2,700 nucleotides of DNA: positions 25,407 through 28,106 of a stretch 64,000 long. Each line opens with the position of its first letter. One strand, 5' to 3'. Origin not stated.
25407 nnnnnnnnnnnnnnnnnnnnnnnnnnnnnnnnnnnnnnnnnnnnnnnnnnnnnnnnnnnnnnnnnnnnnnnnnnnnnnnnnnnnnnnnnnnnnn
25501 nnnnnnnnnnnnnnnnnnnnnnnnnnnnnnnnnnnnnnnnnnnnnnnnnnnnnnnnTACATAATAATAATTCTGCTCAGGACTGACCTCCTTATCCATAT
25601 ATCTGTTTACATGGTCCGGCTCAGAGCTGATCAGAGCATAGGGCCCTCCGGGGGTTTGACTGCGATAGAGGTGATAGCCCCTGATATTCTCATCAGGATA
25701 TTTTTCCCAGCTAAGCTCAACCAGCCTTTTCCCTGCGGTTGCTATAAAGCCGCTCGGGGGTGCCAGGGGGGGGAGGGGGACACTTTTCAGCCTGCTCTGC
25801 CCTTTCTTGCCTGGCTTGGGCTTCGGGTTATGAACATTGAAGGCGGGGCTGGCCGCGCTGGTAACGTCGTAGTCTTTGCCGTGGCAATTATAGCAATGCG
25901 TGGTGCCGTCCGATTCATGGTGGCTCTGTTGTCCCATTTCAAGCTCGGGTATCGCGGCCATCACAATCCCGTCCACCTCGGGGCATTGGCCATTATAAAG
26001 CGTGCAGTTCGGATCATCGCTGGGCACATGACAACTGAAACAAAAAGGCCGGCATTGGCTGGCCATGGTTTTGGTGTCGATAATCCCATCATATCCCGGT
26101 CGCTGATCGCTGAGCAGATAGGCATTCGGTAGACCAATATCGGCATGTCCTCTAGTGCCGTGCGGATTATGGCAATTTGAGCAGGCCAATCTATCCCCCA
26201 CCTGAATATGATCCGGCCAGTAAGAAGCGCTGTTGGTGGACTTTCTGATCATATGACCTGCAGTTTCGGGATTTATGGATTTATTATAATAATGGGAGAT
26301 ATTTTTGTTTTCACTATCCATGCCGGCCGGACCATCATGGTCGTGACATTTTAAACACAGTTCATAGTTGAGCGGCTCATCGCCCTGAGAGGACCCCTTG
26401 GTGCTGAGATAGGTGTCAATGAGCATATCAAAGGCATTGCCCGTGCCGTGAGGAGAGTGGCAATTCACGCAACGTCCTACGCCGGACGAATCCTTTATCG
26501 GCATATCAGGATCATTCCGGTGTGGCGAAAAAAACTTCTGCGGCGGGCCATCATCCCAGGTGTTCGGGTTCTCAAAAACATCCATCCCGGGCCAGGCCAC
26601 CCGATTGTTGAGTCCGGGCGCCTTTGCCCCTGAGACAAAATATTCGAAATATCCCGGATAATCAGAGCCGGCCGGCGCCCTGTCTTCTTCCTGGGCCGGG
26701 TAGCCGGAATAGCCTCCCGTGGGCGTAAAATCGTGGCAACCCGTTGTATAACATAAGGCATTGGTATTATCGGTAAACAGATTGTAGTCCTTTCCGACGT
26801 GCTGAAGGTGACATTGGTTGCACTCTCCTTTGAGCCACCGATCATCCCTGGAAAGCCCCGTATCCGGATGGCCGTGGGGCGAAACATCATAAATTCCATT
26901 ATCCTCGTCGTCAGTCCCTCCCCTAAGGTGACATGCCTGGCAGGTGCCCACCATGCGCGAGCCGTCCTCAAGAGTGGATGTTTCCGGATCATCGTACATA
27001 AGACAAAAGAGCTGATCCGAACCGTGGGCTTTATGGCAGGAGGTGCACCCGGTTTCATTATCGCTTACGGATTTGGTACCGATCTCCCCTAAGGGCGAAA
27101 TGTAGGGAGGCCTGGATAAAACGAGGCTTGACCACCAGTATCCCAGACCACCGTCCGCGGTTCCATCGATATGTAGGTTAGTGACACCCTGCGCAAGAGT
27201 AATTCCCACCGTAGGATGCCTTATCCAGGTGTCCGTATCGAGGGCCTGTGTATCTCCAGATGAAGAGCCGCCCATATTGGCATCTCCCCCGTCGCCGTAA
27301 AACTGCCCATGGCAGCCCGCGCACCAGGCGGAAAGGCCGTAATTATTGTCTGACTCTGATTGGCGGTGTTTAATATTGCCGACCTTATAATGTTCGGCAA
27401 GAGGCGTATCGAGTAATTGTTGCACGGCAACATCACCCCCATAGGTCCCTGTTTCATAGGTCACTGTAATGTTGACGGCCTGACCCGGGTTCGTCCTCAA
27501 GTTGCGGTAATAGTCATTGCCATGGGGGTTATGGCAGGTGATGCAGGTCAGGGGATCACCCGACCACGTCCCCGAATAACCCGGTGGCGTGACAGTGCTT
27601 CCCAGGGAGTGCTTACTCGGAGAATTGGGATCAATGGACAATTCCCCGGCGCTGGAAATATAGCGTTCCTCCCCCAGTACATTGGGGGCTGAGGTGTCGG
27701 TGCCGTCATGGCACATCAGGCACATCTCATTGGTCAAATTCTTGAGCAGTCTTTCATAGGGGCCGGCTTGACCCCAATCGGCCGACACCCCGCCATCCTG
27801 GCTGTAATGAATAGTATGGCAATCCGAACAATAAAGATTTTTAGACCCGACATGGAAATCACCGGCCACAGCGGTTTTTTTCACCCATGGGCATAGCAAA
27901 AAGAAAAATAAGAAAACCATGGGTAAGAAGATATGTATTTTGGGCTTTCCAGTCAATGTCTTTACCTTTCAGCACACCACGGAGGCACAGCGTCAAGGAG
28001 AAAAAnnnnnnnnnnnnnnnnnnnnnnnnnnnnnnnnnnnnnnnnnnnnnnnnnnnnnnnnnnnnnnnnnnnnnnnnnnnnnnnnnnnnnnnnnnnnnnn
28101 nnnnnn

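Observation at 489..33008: Exceptionally dense EET island with about 150 heme-binding motifs, including a ~26-kb stretch of 18 consecutive same-strand genes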

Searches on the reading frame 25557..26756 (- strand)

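Call 55: search_protein_families(library=pfam, proteins=[window:25557-26756:-], max_evalue=0.001)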
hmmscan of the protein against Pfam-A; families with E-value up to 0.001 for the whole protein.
window:25557-26756:- (400 aa): 2 families
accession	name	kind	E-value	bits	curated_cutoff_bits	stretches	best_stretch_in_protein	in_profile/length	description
PF09699.15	Paired_CXXCH_1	-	2.1e-05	24.5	20.6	1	94-140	7-38/41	Doubled CXXCH motif (Paired_CXXCH_1)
PF14522.11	Cytochrome_C7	-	6.3e-05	23.2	24.8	0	93-197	13-67/67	Cytochrome c7 and related cytochrome c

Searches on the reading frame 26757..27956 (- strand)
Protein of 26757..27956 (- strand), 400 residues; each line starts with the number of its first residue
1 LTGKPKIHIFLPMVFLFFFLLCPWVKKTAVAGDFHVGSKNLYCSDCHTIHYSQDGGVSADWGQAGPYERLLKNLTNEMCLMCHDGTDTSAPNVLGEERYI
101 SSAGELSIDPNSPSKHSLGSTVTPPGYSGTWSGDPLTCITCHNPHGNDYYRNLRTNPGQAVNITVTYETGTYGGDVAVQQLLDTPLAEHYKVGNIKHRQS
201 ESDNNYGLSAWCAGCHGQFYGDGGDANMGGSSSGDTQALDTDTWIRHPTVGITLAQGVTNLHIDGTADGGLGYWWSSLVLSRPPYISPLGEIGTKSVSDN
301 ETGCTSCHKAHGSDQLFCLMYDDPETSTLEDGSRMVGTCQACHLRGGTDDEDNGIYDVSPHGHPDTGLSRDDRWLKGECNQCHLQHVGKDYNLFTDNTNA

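Call 55: search_protein_families(library=pfam, proteins=[window:26757-27956:-], max_evalue=0.001)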
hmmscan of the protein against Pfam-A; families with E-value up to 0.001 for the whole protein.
window:26757-27956:- (400 aa): 4 families
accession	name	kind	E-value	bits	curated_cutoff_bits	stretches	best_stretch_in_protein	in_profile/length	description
PF09699.15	Paired_CXXCH_1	-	4.7e-14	52.2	20.6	0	138-156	9-27/41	Doubled CXXCH motif (Paired_CXXCH_1)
PF14522.11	Cytochrome_C7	-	1.1e-07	32.1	24.8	0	32-142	5-66/67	Cytochrome c7 and related cytochrome c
PF22113.1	Mtrc-MtrF_II-IV_dom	-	8.1e-06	25.9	30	0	38-86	118-166/176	Outer membrane cytochrome MtrC/MtrF-like, domains II/IV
PF14537.11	Cytochrom_c3_2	-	1.4e-05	25.9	25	0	297-318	53-74/79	Cytochrome c3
